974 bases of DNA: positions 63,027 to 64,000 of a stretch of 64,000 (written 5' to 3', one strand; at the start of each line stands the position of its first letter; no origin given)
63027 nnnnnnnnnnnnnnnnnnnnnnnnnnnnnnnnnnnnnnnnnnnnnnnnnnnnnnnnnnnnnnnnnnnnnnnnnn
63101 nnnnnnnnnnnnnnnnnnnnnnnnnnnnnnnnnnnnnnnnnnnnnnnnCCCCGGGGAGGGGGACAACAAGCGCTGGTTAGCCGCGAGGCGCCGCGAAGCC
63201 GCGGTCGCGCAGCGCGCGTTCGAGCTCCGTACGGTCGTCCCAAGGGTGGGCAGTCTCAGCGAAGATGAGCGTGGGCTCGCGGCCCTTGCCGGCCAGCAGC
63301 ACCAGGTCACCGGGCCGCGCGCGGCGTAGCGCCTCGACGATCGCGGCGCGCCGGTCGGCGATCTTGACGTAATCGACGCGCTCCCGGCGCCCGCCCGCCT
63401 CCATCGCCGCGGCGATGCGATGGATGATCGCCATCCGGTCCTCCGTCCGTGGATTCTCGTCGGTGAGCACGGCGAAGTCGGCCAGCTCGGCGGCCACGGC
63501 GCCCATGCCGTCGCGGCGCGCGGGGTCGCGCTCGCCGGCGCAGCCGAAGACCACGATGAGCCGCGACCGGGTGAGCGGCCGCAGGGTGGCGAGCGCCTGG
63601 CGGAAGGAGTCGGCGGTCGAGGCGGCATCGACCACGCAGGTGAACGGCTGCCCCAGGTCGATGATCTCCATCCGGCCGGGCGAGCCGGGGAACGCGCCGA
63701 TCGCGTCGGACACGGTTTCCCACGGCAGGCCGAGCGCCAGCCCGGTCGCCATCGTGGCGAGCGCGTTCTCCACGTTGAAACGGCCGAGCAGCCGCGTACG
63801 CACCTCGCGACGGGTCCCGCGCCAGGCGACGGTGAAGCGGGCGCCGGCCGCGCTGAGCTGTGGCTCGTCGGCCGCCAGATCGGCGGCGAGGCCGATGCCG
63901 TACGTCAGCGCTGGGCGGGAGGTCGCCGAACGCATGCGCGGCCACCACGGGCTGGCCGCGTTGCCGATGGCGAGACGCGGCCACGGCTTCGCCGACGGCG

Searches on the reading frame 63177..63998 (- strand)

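Call 4: search_protein_families(library=pfam, proteins=[window:63177-63998:-])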
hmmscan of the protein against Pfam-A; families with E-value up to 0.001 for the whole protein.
window:63177-63998:- (273 aa): 2 families
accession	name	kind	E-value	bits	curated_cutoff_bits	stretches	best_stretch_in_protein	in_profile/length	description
PF02875.26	Mur_ligase_C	-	1.5e-29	103.8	28.4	1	108-239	1-127/127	Mur ligase, glutamate ligase domain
PF08245.18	Mur_ligase_M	-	7.4e-07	29.7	24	1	9-85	118-199/200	Mur ligase middle domain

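Call 5: search_protein_families(library=ncbifam, proteins=[window:63177-63998:-])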
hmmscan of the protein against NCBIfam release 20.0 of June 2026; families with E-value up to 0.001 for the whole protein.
window:63177-63998:- (273 aa): 23 families
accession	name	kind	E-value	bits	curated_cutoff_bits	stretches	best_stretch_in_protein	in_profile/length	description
TIGR01085.1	murE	subfamily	3.6e-64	217.4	257.3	1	37-263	249-471/472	UDP-N-acetylmuramyl-tripeptide synthetase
NF001124.0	PRK00139.1-2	equivalog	4.3e-63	213.8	476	1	39-266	269-495/500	UDP-N-acetylmuramoyl-L-alanyl-D-glutamate--2,6-diaminopimelate ligase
NF001126.0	PRK00139.1-4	equivalog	3.2e-62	210.7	373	1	8-265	231-484/486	UDP-N-acetylmuramoyl-L-alanyl-D-glutamate--2,6-diaminopimelate ligase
NF008896.0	PRK11929.1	equivalog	1e-56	192.4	1023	1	38-266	273-501/965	bifunctional UDP-N-acetylmuramoyl-L-alanyl-D-glutamate--2,6-diaminopimelate ligase MurE/UDP-N-acetylmuramoyl-tripeptide--D-alanyl-D-alanine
NF001123.0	PRK00139.1-1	equivalog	7.9e-47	160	586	1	40-262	271-488/493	UDP-N-acetylmuramoyl-L-alanyl-D-glutamate--2,6-diaminopimelate ligase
NF010628.0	PRK14022.1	equivalog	1.6e-35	122.7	536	1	23-247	253-464/483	UDP-N-acetylmuramoyl-L-alanyl-D-glutamate--L-lysine ligase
NF001130.0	PRK00139.2-4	equivalog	5.4e-26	91.4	715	1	66-254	317-501/516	UDP-N-acetylmuramoyl-L-alanyl-D-glutamate--2,6-diaminopimelate ligase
NF010623.0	PRK14016.1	subfamily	1.3e-18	66.6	877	1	73-237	684-850/871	cyanophycin synthetase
TIGR02068.2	cya_phycin_syn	equivalog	3.1e-18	65.2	850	1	73-237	682-848/862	cyanophycin synthetase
NF001127.0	PRK00139.2-1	equivalog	1.4e-17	63.6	997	1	68-242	319-489/520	UDP-N-acetylmuramoyl-L-alanyl-D-glutamate--2,6-diaminopimelate ligase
NF001131.0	PRK00139.2-5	equivalog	1e-13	51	1000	1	65-241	290-460/483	UDP-N-acetylmuramoyl-L-alanyl-D-glutamate--2,6-diaminopimelate ligase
NF001129.0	PRK00139.2-3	equivalog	2.8e-12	45.9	762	1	57-254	302-505/517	UDP-N-acetylmuramoyl-L-alanyl-D-glutamate--2,6-diaminopimelate ligase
TIGR01143.1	murF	subfamily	1.6e-11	43.8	288.6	1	9-172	188-355/418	UDP-N-acetylmuramoyl-tripeptide--D-alanyl-D-alanine ligase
NF053646.1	pMurD1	equivalog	5.6e-11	41.7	610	1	71-237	281-440/465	pseudomurein biosynthesis peptide ligase pMurD1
TIGR01082.1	murC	equivalog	4.7e-10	39.1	335.1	1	31-240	230-440/449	UDP-N-acetylmuramate--L-alanine ligase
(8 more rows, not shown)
